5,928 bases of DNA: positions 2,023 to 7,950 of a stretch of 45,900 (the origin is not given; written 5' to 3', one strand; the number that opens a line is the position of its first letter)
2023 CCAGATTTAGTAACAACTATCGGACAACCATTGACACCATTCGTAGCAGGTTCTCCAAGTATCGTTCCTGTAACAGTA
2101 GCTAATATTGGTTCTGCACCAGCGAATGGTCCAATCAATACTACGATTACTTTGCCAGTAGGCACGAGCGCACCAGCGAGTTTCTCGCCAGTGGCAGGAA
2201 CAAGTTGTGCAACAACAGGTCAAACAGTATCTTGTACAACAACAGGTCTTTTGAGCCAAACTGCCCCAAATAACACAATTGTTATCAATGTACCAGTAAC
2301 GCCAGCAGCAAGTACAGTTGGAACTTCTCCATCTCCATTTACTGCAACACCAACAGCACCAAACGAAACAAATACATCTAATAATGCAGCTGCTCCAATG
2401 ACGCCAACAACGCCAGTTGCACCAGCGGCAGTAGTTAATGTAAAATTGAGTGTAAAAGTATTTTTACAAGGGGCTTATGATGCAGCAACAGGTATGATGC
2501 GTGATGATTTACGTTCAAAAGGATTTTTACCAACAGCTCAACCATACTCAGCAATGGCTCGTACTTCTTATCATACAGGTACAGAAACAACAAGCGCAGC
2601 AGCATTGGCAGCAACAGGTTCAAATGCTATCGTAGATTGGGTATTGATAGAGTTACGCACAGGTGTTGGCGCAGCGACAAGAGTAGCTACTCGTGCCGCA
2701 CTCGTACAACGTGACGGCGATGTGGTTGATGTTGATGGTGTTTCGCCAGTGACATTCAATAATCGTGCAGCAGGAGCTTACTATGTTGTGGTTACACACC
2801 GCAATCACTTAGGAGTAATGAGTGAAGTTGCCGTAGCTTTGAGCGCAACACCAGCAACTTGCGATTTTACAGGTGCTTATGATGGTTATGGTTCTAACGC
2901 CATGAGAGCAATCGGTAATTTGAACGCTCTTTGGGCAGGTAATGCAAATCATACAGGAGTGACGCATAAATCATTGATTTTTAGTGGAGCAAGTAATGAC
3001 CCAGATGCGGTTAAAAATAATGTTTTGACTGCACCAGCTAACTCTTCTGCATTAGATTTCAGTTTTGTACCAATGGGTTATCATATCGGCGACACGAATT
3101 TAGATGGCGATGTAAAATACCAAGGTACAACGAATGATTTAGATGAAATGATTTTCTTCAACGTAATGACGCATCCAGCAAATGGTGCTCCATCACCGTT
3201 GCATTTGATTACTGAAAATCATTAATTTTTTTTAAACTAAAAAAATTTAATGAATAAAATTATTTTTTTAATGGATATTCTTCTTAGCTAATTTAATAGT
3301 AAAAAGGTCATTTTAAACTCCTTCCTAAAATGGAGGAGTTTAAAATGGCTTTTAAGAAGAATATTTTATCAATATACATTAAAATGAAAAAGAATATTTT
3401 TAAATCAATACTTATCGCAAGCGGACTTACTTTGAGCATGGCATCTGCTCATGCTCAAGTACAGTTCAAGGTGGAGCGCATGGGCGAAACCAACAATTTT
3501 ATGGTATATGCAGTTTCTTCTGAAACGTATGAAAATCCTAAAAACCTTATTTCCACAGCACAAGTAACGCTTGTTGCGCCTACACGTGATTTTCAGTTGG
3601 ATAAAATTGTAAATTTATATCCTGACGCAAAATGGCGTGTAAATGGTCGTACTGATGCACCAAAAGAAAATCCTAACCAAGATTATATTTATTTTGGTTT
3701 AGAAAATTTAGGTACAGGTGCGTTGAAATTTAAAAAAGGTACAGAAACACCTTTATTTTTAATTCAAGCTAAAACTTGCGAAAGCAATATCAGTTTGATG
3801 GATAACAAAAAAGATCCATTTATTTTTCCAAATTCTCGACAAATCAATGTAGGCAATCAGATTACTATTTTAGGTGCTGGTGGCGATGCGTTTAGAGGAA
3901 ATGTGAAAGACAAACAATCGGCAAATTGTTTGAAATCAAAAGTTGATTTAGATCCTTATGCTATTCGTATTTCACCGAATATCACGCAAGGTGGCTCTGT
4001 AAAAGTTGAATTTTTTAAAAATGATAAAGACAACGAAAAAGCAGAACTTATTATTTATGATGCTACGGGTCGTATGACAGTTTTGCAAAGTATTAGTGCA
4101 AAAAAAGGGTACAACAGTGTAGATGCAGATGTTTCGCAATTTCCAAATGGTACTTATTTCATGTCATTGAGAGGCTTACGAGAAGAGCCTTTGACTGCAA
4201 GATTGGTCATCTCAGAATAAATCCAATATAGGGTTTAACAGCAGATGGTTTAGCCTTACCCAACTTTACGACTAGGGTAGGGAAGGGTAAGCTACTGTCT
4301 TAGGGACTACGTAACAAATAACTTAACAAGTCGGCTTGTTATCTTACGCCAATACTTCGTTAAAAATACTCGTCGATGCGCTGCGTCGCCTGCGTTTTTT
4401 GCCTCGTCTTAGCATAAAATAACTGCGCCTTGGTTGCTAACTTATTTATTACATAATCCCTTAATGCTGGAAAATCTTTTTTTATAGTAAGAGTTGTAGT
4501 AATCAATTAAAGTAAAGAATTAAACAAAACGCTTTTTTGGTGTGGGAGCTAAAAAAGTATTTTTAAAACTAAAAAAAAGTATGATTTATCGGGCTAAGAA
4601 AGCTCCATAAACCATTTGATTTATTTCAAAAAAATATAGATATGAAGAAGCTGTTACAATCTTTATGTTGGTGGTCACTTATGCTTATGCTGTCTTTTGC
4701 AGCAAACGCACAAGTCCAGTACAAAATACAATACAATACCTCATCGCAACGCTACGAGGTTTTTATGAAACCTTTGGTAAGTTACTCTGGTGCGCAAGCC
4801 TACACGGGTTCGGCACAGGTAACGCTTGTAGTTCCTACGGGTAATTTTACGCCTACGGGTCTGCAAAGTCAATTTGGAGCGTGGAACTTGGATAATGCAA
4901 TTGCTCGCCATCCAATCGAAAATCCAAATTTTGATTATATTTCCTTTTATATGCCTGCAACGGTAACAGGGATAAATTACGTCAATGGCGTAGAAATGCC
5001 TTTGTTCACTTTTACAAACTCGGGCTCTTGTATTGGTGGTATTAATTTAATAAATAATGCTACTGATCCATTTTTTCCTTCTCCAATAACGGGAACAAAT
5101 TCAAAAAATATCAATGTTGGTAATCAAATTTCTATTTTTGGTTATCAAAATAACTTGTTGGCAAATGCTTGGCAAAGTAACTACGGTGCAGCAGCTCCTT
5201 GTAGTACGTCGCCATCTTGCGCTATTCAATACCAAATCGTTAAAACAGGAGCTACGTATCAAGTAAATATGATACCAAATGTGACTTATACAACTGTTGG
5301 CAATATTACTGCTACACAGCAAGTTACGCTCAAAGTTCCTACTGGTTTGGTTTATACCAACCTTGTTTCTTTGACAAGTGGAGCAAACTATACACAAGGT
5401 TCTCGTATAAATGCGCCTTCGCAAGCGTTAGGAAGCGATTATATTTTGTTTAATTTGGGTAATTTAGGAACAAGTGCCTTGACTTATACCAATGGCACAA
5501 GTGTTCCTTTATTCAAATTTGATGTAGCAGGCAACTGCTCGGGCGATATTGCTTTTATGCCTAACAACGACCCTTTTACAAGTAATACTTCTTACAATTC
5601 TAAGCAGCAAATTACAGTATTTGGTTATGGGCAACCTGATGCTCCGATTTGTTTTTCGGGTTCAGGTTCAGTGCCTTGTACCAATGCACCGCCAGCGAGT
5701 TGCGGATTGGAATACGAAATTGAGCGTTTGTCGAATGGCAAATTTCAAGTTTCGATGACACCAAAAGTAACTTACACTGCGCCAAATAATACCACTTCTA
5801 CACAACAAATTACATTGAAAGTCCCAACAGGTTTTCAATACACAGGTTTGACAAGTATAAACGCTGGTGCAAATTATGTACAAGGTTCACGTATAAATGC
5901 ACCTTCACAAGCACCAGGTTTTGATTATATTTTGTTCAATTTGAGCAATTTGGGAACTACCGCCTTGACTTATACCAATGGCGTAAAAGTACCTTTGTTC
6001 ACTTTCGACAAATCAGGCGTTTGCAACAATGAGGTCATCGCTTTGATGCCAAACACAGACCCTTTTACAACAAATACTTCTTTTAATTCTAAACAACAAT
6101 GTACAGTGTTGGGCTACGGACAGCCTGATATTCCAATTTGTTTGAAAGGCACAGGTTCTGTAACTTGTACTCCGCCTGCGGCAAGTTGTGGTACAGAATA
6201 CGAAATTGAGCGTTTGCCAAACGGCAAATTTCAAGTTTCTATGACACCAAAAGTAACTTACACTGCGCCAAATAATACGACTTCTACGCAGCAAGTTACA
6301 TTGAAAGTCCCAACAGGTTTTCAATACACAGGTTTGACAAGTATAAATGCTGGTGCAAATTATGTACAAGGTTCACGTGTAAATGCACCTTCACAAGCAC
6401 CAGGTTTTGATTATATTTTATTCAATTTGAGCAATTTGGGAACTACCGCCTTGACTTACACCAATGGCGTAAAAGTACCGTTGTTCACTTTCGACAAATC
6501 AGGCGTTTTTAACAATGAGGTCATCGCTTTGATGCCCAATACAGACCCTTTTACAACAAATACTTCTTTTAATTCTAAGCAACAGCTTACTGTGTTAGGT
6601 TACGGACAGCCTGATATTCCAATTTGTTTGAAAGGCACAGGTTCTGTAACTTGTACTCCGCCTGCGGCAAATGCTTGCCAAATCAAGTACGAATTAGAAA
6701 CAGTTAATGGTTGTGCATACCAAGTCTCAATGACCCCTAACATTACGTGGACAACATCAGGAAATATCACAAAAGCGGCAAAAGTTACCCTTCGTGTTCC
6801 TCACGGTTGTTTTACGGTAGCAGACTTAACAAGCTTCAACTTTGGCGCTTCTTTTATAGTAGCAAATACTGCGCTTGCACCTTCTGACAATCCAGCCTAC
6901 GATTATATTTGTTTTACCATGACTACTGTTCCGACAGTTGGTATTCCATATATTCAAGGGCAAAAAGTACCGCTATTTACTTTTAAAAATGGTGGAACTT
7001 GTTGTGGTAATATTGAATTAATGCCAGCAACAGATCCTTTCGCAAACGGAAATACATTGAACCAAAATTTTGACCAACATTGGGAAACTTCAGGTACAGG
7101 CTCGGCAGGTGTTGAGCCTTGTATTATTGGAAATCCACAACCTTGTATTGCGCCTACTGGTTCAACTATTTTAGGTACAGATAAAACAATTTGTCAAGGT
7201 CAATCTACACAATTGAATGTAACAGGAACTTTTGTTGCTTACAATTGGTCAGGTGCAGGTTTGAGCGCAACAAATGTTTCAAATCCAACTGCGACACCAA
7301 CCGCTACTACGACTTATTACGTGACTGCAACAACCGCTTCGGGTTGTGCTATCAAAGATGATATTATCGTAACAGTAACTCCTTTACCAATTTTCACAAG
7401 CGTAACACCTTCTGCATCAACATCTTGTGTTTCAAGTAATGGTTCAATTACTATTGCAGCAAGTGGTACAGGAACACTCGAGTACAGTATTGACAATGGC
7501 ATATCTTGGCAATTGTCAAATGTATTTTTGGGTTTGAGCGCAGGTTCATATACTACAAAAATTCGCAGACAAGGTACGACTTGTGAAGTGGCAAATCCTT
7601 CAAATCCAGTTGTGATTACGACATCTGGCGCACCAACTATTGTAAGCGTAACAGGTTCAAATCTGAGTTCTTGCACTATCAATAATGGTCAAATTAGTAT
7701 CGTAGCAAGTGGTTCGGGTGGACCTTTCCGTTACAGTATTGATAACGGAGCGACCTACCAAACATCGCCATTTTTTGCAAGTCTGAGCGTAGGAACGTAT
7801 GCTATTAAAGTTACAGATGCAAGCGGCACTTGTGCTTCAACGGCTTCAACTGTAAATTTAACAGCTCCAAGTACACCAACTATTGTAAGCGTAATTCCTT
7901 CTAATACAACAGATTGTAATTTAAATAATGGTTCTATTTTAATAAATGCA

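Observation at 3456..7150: Unrecognised ~160-aa N-terminal module shared by three genes (stand-alone, five tandem copies, and divergent)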

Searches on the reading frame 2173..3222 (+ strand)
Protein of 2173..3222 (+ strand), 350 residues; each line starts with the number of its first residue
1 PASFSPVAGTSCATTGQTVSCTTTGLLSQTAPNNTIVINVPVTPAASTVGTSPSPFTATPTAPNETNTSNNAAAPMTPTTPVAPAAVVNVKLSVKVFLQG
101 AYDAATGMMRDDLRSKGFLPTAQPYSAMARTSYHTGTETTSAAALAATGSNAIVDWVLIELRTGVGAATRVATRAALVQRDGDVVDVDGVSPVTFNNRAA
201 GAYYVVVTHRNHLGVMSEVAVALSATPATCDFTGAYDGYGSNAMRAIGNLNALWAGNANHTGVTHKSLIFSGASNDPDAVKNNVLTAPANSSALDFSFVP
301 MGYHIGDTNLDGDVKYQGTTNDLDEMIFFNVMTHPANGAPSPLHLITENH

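Call 45: search_protein_families(library=pfam, proteins=[window:2173-3222:+], max_evalue=10)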
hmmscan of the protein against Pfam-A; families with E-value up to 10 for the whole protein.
window:2173-3222:+ (350 aa): 0 families

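Call 46: search_protein_families(library=ncbifam, proteins=[window:2173-3222:+], max_evalue=10)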
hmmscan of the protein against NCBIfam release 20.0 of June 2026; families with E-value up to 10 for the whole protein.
window:2173-3222:+ (350 aa): 0 families

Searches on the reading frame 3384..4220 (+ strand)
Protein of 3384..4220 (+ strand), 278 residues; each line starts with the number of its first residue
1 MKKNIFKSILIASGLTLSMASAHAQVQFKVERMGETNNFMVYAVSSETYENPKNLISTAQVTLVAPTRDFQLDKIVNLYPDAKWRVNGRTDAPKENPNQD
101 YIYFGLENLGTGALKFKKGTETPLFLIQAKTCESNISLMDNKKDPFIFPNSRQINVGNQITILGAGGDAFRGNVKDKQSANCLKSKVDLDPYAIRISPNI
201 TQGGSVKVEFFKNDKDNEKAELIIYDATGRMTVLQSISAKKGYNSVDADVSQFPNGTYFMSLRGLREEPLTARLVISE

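Call 7: search_protein_families(library=pfam, proteins=[window:3384-4217:+], max_evalue=1)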
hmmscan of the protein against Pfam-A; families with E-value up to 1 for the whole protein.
window:3384-4217:+ (278 aa): 3 families
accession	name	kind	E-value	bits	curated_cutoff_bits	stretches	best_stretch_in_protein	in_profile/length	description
PF18962.6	Por_Secre_tail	-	4.5e-07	30.5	27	1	205-264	9-64/75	Secretion system C-terminal sorting domain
PF13585.12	CHU_C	-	0.042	14.4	27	1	215-263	24-71/86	CHU_C Type IX secretion signal domain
PF25670.1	Phage_tail_C_2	-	0.17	12.3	27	1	70-119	44-93/133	Phage tail protein C-terminal domain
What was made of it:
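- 3996..4220 (+): T9SS type A C-terminal sorting domain of the small protein. Pfam PF18962 E 4.5e-7, 30.5 bits against a cut-off of 27 (call 7).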

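Call 8: search_protein_families(library=ncbifam, proteins=[window:3384-4217:+], max_evalue=1)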
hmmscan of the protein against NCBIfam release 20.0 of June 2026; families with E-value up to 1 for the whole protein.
window:3384-4217:+ (278 aa): 2 families
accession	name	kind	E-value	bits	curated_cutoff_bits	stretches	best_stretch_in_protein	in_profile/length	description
TIGR04183.1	Por_Secre_tail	domain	6.3e-06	26.1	23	1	211-263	12-59/72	T9SS type A sorting domain-containing protein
NF009453.0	PRK12813.1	equivalog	0.12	11.9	264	1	202-268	109-177/223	flagellar basal body rod modification protein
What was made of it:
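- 3996..4220 (+): TIGR04183 E 6.3e-6 (call 8).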

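Call 28: predict_structure(alignment_id=A2)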
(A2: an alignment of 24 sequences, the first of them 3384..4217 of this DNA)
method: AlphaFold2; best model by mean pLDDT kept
length: 278 residues; sequences in the alignment: 24
mean_pLDDT: 89.6   pTM: 0.82
mean pLDDT of the five models: 89.6, 89.0, 89.1, 88.6, 88.6
residues with pLDDT >= 90: 209; 70-90: 41; 50-70: 26; < 50: 2
segments of 3 or more residues with pLDDT < 50: none
pLDDT, mean of each block of 10 residues (from residue 1): 55 53 80 92 95 93 97 94 95 95 95 93 96 96 86 85 91 96 82 92 94 97 91 93 96 93 97 92
secondary structure, 60 per line:
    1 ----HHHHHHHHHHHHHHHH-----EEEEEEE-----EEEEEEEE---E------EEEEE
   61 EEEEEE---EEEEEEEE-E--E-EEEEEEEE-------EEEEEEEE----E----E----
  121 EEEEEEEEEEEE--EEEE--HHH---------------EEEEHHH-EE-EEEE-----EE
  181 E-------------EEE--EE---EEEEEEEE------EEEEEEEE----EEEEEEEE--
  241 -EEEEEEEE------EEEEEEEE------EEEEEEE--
elements in order: H5-20 E26-32 E38-45 E56-66 E70-77 E84-91 E99-106 E121-132 E135-138 E159-162 E170-173 E179-181 E195-197 E205-212 E219-226 E231-238 E242-249 E256-263 E270-276
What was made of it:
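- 3384..3455 (+): Signal peptide of the 278-aa protein. Cleavage would expose Gln25 as the first residue of the module. The AF2 model has a helix at aa 5-20 with low pLDDT (call 28).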

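Call 31: fold_search(model_id=the predicted structure, library=pdb)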
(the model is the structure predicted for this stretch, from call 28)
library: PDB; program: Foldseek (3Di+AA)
matches with E <= 10: 1767; with E <= 0.001: 37
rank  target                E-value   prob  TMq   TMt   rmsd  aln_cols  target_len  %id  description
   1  8jmw_A                6.5e-06  1.00  0.21  0.12  18.9       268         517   12  Fibril form of serine peptidase Vpr (released 2023-12-06)
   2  9bc2_A                3.1e-05  1.00  0.22  0.11  18.1       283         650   10  Transglutaminase 2 - Open State (released 2024-07-03)
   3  7c7u_A                1.2e-04  1.00  0.26  0.15  19.9       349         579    7  Biofilm associated protein - BSP domain (released 2021-05-12)
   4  1ggu_B                1.6e-04  1.00  0.24  0.11  18.2       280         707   11  HUMAN FACTOR XIII WITH CALCIUM BOUND IN THE ION SITE (released 1999-09-16)
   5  7wg3_J                1.6e-04  0.99  0.23  0.26  19.0       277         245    8  Structural basis of interleukin-17B receptor in complex with a neutralizing antibody D9 for guiding humanization and a (released 2022-11-09)
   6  5mhm_B                1.9e-04  1.00  0.23  0.11  17.3       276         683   11  FXIIIa in complex with the inhibitor ZED1630 (released 2017-12-20)
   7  7y6e_A                2.0e-04  1.00  0.26  0.33  13.0       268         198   10  Crystal structure of sDscam FNIII23 domains, isoform Beta2v6 (released 2023-05-24)
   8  4ofq_A                2.1e-04  0.94  0.24  0.21  18.2       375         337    8  Structure of the C-terminal domain of the Streptococcus pyogenes antigen I/II-family protein AspA (released 2014-03-12)
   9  5n40                  2.3e-04  0.99  0.22  0.18  20.1       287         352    6  Structure of Yersinia pseudotuberculosis adhesin InvE (released 2017-04-12)
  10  7ptp_A                2.4e-04  0.99  0.24  0.10  18.2       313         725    9  In-situ structure of pentameric S-layer protein (released 2021-12-15)
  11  8wfh_E                2.6e-04  0.96  0.22  0.25  17.4       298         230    6  Crystal structure of Omicron BA.4/5 in complex with a neutralizing antibody scFv D1 (released 2024-09-25)
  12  7ll1_E                3.0e-04  0.69  0.16  0.18  20.3       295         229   10  Cryo-EM structure of BG505 DS-SOSIP in complex with glycan276-dependent broadly neutralizing antibody VRC40.01 Fab (released 2021-03-17)
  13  1wlh_B                3.3e-04  1.00  0.24  0.22  18.3       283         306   11  Molecular structure of the rod domain of Dictyostelium filamin (released 2004-10-05)
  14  4uzg                  3.5e-04  0.84  0.18  0.18  16.8       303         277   11  Crystal structure of group B streptococcus pilus 2b backbone protein SAK_1440 (released 2015-05-13)
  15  7mrk_D                3.7e-04  1.00  0.23  0.22  17.0       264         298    4  Chicken CNTN4 APP complex (released 2022-01-05)
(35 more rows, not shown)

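Call 56: find_encoding_contigs(protein=window:3384-4220:+, flank=10000, max_places=6)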
Protein window:3384-4220:+ (278 aa): no gene with exactly this product is on record in the collection.
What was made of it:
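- Tried and rejected: The exact-sequence look-up of the small protein is not on record (call 56).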

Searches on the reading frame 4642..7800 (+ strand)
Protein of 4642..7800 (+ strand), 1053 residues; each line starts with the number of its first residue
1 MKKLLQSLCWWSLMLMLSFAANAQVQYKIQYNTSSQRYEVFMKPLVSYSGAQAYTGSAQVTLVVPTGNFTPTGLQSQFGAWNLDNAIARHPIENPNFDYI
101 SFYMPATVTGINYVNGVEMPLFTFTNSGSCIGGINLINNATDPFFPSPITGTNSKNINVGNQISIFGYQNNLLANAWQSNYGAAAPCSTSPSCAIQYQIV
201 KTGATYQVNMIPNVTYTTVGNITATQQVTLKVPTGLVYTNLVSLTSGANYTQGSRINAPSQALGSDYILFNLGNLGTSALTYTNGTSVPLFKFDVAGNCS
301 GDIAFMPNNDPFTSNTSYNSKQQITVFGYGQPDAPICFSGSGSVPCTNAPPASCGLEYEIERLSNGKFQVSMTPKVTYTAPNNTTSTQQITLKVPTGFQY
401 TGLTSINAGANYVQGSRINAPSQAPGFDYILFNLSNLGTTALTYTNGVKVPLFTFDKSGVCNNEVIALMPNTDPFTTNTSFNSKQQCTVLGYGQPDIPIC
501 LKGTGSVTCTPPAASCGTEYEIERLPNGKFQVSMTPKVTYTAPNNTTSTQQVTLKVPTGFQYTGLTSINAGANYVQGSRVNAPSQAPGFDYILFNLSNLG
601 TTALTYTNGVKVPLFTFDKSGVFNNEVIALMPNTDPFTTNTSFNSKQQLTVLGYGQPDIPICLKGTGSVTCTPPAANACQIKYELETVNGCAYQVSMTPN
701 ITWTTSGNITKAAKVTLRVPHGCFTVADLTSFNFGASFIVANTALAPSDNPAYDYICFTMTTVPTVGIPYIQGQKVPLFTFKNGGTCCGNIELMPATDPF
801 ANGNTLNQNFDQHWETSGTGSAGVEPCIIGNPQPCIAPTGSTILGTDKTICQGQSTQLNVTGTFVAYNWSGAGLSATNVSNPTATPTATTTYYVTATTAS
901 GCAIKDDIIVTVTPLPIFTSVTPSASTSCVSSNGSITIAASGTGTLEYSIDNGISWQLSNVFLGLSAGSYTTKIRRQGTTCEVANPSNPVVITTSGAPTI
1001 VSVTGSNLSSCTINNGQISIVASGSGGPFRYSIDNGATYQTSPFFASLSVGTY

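Call 7: search_protein_families(library=pfam, proteins=[window:4642-7800:+], max_evalue=1)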
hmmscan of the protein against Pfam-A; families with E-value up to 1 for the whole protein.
window:4642-7800:+ (1053 aa): 8 families
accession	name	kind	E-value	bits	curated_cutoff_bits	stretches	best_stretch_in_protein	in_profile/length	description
PF19081.6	Ig_7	-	1.5e-07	32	27.3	1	839-914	2-82/84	Ig-like domain CHU_C associated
PF13573.12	SprB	-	0.00014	21.8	28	2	1010-1038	8-37/37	SprB repeat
PF02012.26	BNR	-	0.00085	19.4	27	1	948-958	2-12/12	BNR/Asp-box repeat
PF18969.5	DUF5708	-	0.0038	17.5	26.9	0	444-460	24-40/60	Family of unknown function (DUF5708)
PF21471.3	Reelin_subrepeat-B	-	0.012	15.8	27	1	945-969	61-77/127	Reelin subrepeat B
PF13750.12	Big_3_3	-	0.032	14.3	27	0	519-554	6-41/157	Bacterial Ig-like domain (group 3)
PF01238.27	PMI_typeI_C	-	0.061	13.9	21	0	484-508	20-44/48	Phosphomannose isomerase type I C-terminal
PF22026.2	Alpha-amylase_C_2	-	0.31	11.9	27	0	538-555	23-40/78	Alpha-amylase C-terminal domain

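Call 8: search_protein_families(library=ncbifam, proteins=[window:4642-7800:+], max_evalue=1)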
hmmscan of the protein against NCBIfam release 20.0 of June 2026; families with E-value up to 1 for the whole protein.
window:4642-7800:+ (1053 aa): 1 family
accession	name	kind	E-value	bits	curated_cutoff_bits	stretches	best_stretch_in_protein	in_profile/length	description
NF041070.1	carrier_LysW_Arch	domain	0.0019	18.2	75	0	353-376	28-51/57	alpha-aminoadipate/glutamate carrier protein LysW/ArgW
